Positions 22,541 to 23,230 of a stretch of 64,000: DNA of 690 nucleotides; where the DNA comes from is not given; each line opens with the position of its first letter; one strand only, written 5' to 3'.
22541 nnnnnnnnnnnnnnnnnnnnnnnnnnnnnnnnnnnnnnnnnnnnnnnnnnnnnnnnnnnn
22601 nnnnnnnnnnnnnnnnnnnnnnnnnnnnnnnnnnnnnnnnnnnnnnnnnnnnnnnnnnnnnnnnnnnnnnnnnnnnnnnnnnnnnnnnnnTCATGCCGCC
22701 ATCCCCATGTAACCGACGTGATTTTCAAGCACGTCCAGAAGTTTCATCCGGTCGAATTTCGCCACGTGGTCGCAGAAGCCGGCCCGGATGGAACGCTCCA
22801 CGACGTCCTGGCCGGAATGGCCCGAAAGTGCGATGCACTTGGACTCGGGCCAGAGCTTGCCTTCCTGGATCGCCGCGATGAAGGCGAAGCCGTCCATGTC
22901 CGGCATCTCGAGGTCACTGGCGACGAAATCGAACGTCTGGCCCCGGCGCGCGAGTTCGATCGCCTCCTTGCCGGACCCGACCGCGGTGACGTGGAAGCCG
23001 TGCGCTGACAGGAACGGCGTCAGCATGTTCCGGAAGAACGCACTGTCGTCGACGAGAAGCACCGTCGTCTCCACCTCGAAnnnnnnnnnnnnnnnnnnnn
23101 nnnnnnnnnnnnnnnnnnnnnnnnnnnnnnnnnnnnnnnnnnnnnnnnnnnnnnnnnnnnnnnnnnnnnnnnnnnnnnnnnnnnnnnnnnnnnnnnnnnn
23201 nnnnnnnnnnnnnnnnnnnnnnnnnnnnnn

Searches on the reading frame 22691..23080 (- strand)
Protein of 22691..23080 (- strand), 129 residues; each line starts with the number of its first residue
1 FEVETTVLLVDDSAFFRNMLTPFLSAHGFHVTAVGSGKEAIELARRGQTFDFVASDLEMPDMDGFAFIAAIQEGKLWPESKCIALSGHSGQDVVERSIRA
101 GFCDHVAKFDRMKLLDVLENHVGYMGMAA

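Call 43: search_solved_structures(query=window:22691-23080:-, max_evalue=0.00001, show_alignments=2)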
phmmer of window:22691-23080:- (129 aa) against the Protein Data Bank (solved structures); distinct sequences matched with E-value up to 0.00001: 62 (the best 60 are shown).
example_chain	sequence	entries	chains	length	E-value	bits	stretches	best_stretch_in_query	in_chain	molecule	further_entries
4iga_A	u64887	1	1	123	2e-11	47.2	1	6-118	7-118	Chemotaxis protein CheY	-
1tmy_A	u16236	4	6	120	2.1e-11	47.1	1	6-118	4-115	CHEY PROTEIN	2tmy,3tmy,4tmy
1u0s_Y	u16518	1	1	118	2.4e-11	46.9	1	7-117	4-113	Chemotaxis protein cheY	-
6er7_A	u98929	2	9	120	2.5e-10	43.7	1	6-116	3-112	120aa long hypothetical chemotaxis protein (CheY)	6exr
8q52_A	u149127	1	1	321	3.2e-10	43.3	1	6-111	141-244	Leucine-specific-binding protein,Chemotaxis protein CheY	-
4qyw_A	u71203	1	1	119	4.3e-10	42.9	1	7-118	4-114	Chemotaxis protein CheY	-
4ja2_A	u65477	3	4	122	4.9e-10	42.7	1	6-96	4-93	Response regulator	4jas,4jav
3cg4_A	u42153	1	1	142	7.1e-10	42.2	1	6-123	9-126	Response regulator receiver domain protein (CheY-like)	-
1zy2_A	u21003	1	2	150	8.3e-10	41.9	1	6-112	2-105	transcriptional regulator NtrC1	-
6azr_B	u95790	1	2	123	1.2e-09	41.4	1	6-96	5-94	Chemotaxis regulator-transmits chemoreceptor signals to flagelllar motor components CheY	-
7c1j_A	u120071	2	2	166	1.3e-09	41.4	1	6-123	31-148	Histidine kinase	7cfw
3dge_C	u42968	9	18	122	1.3e-09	41.3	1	6-96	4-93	Response regulator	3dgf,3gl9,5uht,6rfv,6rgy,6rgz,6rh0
7w9h_A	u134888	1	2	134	1.3e-09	41.3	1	6-122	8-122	Response regulator protein FleR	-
6c40_B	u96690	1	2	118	1.8e-09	40.9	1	7-117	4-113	Chemotaxis protein CheY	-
4hnr_A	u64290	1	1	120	2.6e-09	40.4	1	6-86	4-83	Chemotaxis protein CheY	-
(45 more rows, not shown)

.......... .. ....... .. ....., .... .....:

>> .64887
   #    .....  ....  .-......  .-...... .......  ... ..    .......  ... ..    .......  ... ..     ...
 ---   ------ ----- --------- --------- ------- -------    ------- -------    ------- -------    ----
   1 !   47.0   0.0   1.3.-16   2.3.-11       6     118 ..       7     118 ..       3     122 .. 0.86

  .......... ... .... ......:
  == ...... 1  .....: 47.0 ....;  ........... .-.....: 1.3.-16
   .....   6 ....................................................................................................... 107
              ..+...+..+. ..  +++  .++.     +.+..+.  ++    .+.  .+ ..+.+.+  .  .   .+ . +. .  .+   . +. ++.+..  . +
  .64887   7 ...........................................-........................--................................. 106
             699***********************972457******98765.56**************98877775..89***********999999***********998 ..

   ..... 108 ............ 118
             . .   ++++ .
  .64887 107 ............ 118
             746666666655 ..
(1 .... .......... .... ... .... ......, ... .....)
